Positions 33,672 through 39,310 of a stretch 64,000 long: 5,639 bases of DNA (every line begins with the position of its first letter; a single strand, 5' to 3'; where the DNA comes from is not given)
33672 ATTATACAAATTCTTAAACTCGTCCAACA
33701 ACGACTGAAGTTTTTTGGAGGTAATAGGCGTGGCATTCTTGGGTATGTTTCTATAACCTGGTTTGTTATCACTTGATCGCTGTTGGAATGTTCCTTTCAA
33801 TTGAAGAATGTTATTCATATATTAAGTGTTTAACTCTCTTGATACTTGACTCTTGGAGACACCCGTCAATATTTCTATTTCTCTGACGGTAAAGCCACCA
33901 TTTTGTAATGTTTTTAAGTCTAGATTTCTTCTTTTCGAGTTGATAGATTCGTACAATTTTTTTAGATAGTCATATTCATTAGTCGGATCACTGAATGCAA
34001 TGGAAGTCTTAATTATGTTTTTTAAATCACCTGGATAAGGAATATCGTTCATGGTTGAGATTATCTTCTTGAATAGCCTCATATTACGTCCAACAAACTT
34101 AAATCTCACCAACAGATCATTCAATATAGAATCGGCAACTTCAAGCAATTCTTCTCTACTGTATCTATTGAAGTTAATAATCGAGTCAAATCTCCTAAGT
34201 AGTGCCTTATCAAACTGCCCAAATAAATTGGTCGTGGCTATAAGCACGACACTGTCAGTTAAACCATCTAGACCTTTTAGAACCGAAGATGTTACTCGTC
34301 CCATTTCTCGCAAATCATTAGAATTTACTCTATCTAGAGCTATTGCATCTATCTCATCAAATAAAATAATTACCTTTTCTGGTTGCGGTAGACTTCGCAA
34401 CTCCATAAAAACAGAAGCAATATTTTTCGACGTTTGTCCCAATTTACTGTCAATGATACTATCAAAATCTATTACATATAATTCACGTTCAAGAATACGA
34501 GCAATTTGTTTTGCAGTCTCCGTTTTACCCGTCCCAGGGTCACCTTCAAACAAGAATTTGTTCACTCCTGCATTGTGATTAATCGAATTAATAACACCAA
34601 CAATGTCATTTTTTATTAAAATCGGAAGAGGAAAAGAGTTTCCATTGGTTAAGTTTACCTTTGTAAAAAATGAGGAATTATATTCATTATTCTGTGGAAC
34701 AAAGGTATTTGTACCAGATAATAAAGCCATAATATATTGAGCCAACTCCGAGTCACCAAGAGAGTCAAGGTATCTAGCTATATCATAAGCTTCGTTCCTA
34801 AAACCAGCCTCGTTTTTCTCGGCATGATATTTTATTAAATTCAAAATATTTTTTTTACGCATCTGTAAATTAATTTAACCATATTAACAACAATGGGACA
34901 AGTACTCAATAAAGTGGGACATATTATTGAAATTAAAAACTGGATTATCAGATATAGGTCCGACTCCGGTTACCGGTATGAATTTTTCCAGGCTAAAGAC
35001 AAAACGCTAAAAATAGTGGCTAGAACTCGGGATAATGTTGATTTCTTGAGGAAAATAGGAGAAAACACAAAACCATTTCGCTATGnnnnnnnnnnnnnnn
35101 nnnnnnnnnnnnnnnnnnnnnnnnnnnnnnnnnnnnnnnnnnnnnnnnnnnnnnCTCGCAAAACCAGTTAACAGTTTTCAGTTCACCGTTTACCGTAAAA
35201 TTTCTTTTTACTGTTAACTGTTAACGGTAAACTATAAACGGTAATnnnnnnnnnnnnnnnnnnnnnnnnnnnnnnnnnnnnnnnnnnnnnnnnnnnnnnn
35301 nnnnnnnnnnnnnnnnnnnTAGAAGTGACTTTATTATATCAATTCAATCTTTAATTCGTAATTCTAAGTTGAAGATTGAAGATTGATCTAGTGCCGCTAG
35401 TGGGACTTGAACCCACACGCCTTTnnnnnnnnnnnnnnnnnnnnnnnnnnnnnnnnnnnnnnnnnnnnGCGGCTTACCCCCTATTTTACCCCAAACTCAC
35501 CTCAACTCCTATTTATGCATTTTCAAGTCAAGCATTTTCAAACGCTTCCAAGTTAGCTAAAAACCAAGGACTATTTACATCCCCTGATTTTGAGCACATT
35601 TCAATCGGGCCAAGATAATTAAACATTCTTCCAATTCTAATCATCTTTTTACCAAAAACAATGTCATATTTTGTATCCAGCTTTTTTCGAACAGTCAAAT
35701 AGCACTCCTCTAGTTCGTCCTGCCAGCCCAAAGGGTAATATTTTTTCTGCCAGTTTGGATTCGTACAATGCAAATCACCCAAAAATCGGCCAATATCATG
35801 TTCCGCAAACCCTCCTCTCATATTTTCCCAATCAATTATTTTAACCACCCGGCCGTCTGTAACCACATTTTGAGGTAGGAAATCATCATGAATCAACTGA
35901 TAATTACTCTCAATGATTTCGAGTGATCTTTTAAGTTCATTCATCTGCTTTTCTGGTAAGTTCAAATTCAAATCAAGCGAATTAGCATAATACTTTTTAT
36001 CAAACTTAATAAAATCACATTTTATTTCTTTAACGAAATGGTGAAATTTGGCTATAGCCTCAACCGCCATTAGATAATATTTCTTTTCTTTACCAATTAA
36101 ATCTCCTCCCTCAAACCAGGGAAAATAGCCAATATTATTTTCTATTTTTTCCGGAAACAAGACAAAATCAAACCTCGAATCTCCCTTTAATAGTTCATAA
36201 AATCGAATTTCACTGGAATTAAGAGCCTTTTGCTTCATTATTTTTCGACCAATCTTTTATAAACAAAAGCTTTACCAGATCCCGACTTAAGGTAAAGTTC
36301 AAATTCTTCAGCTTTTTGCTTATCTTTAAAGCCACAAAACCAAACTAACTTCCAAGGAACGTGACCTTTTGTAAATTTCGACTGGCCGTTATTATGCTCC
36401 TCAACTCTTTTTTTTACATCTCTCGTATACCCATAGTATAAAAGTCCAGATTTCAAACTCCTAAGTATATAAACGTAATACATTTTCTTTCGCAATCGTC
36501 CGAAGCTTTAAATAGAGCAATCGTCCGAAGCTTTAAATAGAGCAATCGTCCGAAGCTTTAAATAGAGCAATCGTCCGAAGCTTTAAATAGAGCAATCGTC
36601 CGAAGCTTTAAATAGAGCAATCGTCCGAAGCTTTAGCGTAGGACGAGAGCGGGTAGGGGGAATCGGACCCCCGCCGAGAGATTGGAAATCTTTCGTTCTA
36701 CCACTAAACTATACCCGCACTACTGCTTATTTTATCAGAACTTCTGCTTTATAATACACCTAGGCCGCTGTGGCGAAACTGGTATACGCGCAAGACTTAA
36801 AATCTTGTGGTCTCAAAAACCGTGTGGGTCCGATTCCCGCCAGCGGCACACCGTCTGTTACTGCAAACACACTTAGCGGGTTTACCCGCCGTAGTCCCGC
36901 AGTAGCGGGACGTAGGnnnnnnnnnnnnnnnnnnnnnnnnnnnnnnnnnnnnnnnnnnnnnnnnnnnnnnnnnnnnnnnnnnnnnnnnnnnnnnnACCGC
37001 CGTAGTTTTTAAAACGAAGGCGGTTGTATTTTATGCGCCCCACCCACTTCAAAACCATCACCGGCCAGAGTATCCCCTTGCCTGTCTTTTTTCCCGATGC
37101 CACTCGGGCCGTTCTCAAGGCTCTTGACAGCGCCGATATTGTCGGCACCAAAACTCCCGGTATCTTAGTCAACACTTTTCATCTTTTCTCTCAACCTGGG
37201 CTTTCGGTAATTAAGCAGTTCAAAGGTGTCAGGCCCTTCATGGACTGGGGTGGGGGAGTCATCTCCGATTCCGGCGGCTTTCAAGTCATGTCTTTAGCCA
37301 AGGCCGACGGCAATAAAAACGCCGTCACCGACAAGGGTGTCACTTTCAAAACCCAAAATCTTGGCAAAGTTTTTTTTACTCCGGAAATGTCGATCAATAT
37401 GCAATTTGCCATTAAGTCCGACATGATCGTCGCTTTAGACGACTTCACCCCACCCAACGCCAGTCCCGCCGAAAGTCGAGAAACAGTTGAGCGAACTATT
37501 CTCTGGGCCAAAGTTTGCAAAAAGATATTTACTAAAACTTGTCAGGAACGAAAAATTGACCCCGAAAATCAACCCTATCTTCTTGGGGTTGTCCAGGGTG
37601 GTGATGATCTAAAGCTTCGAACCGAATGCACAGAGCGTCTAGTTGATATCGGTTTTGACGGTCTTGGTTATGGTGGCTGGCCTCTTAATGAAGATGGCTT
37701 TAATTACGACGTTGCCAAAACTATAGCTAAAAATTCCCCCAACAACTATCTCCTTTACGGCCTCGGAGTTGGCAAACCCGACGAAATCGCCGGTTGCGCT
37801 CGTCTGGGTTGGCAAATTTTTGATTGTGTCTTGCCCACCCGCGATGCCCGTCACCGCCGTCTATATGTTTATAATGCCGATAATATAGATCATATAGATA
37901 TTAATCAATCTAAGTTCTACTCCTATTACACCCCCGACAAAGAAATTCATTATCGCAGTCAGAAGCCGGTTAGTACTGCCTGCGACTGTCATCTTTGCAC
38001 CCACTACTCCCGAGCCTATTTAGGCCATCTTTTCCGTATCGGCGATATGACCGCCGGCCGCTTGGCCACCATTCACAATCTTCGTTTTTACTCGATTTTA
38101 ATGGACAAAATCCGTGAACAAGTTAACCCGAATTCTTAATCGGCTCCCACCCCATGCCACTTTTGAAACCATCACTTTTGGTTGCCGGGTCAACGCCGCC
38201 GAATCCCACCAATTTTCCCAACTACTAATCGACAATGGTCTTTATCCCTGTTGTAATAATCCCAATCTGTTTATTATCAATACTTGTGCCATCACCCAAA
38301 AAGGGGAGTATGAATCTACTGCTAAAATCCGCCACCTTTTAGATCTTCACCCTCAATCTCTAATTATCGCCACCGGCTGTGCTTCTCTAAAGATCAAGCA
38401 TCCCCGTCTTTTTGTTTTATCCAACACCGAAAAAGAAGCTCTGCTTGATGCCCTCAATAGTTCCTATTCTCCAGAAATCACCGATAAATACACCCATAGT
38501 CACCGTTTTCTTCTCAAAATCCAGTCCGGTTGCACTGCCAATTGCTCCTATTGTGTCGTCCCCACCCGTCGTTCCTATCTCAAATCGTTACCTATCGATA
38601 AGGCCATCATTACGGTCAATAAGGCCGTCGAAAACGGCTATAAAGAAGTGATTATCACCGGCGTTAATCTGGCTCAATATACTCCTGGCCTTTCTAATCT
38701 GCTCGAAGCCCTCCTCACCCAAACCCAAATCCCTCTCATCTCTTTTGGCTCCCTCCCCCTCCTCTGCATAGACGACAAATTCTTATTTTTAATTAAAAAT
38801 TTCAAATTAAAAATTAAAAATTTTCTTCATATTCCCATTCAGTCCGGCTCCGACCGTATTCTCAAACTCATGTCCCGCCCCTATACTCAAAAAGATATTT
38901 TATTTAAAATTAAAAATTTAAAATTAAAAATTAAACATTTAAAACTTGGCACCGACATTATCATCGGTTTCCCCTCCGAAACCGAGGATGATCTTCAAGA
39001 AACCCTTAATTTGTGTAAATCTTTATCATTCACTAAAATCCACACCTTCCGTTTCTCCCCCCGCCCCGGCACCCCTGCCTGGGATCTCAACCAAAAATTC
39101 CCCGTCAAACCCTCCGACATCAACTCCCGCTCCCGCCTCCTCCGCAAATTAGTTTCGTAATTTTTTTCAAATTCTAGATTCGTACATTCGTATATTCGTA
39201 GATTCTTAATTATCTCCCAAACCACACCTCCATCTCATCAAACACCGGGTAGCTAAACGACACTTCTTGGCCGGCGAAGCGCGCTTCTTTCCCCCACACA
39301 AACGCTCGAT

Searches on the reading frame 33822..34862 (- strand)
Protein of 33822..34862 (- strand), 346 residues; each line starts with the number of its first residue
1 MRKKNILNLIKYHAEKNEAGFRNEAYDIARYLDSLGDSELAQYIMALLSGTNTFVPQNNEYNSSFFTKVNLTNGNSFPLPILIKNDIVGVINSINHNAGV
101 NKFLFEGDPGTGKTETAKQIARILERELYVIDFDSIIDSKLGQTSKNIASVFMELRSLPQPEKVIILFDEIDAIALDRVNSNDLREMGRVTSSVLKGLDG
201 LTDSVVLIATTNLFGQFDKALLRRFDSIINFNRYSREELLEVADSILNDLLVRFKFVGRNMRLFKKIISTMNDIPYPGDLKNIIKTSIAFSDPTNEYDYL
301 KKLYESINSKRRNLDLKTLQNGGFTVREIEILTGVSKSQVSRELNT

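Call 68: search_protein_families(library=pfam, proteins=[window:33822-34862:-], max_evalue=0.0001)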
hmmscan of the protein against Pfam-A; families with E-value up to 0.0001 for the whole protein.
window:33822-34862:- (346 aa): 3 families
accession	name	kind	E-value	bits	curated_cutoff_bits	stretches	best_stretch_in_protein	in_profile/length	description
PF00004.35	AAA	-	1e-25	91.1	21.2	1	104-232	2-130/131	ATPase family associated with various cellular activities (AAA)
PF07728.20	AAA_5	-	2.1e-06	28.3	22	1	103-225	2-139/139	AAA domain (dynein-related subfamily)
PF07724.20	AAA_2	-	3e-05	24.6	27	1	102-216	5-128/166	AAA domain (Cdc48 subfamily)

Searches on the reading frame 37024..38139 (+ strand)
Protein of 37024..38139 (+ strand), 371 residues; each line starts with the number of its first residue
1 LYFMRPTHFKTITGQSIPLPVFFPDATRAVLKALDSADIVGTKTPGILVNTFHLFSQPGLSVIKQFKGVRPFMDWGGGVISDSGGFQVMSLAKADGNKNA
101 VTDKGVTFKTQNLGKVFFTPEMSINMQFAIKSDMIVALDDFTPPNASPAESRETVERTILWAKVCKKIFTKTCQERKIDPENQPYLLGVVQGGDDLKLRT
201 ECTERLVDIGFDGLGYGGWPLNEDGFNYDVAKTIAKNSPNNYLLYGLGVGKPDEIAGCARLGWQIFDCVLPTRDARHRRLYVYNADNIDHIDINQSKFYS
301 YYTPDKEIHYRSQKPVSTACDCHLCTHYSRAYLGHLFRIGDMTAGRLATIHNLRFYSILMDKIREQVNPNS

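Call 68: search_protein_families(library=pfam, proteins=[window:37024-38139:+], max_evalue=0.0001)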
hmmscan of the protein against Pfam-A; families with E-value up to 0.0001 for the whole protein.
window:37024-38139:+ (371 aa): 1 family
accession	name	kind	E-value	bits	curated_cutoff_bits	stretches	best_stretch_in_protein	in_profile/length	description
PF01702.25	TGT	-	1.1e-84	285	26.3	1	9-368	8-340/357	Queuine tRNA-ribosyltransferase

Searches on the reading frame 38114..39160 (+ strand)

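Call 68: search_protein_families(library=pfam, proteins=[window:38114-39160:+], max_evalue=0.0001)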
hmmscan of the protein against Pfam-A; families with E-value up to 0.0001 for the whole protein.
window:38114-39160:+ (348 aa): 2 families
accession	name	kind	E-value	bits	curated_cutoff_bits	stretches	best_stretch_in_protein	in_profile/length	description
PF04055.27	Radical_SAM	-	7.3e-20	72.2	29.5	1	135-301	2-166/166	Radical SAM superfamily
PF00919.26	UPF0004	-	4.7e-13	49.4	27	1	18-91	3-79/98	Uncharacterized protein family UPF0004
